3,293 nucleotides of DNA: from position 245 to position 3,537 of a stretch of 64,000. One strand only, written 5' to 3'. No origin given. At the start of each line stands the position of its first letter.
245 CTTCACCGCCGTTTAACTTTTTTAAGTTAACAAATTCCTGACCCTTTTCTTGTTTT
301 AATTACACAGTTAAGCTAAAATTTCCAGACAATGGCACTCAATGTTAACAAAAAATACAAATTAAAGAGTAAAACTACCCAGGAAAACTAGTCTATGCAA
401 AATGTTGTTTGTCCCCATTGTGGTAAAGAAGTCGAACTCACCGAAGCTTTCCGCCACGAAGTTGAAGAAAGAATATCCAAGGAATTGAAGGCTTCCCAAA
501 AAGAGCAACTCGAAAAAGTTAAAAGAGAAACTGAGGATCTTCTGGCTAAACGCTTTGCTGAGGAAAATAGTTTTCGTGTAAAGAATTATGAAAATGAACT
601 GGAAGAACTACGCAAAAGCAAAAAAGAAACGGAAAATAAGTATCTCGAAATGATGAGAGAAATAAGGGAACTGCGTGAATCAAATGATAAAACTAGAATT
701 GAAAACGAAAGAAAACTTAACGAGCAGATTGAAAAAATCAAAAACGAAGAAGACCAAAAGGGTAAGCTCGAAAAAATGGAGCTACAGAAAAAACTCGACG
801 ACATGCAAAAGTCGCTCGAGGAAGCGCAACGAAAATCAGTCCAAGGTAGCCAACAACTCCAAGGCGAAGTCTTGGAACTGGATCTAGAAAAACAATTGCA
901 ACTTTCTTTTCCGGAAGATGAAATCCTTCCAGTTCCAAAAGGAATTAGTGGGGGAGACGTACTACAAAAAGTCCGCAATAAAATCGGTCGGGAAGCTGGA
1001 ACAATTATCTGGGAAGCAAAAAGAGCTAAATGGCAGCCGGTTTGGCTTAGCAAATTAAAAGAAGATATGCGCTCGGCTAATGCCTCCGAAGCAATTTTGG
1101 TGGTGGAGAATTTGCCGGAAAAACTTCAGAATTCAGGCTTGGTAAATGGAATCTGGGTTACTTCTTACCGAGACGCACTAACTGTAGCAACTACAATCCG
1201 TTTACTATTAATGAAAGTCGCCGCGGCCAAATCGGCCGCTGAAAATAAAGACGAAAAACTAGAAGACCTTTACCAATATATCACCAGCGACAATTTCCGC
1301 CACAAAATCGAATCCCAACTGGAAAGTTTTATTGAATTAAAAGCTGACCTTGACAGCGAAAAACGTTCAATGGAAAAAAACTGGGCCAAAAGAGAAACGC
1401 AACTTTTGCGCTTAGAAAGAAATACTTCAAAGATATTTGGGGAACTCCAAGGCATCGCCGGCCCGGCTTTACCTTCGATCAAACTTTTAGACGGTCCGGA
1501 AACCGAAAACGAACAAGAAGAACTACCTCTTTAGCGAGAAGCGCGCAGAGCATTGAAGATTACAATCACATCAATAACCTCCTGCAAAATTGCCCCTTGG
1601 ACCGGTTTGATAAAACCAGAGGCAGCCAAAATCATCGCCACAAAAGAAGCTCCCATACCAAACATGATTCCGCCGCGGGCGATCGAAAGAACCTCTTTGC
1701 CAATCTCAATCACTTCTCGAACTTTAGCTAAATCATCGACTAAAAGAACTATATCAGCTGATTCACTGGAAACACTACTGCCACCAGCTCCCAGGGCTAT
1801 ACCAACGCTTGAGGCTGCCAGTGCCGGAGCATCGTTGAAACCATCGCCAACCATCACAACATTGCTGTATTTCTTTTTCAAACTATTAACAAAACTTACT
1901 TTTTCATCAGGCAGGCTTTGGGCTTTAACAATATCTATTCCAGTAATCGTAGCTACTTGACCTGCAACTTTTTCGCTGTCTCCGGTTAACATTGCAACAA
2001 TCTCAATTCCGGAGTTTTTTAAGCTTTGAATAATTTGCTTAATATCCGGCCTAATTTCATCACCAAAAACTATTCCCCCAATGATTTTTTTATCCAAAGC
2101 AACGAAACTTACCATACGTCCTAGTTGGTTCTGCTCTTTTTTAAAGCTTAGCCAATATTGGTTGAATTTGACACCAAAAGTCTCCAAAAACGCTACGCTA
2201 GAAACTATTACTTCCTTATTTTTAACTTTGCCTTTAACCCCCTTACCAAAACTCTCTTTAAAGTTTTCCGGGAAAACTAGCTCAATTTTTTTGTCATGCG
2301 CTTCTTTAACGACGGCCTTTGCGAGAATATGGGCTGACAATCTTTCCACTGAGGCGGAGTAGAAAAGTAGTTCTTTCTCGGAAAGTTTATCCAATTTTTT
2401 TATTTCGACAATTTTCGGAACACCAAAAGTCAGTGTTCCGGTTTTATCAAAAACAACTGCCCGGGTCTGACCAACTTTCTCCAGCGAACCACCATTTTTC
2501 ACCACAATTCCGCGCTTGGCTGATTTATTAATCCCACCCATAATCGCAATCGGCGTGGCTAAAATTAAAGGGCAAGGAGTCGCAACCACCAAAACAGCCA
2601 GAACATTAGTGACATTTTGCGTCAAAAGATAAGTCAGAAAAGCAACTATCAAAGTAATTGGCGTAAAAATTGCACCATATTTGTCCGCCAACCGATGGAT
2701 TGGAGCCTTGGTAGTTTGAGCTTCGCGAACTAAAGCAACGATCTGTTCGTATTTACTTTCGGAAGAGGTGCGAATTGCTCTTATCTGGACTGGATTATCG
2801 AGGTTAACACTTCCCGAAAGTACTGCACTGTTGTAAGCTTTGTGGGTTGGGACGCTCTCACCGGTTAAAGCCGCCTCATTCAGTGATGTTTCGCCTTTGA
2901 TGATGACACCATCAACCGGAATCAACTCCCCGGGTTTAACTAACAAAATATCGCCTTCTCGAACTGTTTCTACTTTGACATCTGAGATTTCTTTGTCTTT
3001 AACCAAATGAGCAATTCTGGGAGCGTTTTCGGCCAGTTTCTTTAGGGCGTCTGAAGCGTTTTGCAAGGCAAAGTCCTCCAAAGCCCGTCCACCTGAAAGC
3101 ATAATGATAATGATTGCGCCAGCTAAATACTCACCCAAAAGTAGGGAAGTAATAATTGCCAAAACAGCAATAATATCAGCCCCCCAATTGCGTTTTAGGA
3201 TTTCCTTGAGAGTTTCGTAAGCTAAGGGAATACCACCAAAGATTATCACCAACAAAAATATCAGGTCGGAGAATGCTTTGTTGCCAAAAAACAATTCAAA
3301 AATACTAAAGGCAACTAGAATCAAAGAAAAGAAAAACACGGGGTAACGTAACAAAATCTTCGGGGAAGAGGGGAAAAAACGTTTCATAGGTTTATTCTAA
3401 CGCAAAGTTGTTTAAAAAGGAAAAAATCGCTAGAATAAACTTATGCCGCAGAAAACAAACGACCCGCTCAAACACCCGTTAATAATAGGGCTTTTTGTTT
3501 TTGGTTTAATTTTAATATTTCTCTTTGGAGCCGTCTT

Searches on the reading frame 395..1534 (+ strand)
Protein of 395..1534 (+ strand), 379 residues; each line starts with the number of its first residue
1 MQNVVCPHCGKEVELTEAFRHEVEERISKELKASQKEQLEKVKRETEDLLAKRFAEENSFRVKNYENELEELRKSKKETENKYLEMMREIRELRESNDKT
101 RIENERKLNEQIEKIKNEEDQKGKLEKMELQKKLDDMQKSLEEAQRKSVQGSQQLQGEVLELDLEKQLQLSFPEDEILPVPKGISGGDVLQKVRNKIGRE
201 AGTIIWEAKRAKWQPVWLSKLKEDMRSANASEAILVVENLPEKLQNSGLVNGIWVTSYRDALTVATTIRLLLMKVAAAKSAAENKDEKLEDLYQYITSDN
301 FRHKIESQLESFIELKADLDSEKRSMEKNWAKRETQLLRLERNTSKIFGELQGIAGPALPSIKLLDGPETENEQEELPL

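Call 45: search_protein_families(library=pfam, proteins=[window:395-1534:+], max_evalue=0.0001)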
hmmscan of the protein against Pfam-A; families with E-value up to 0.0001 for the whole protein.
window:395-1534:+ (379 aa): 1 family
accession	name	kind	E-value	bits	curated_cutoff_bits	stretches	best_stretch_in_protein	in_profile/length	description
PF09903.14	DUF2130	-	1.1e-56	192.4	26.7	1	124-356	2-241/255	Uncharacterized protein conserved in bacteria (DUF2130)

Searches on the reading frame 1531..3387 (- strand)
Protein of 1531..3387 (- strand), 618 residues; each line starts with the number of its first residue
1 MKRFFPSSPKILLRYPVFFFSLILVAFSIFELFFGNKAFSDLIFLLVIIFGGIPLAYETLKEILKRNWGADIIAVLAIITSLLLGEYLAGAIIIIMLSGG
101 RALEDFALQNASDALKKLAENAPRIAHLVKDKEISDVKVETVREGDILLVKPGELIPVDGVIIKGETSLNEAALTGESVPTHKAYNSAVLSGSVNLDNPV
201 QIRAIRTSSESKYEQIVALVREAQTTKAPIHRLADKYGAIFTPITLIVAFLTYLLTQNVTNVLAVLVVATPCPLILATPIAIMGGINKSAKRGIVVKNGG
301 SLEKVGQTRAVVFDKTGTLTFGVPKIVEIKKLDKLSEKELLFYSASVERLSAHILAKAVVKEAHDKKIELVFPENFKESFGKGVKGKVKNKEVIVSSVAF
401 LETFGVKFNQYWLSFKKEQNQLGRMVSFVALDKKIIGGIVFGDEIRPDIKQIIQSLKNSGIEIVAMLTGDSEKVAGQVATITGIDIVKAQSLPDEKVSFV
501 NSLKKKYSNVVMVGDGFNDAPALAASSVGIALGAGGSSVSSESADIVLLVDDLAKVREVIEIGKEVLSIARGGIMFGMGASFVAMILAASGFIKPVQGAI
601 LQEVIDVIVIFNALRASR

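Call 45: search_protein_families(library=pfam, proteins=[window:1531-3387:-], max_evalue=0.0001)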
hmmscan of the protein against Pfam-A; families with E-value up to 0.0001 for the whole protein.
window:1531-3387:- (618 aa): 2 families
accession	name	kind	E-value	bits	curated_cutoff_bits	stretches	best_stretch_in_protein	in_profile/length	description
PF00122.25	E1-E2_ATPase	-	1.2e-48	165.4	28.1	1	122-292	3-181/181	E1-E2 ATPase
PF00702.32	Hydrolase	-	2e-28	100.5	26.4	1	309-525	2-189/191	haloacid dehalogenase-like hydrolase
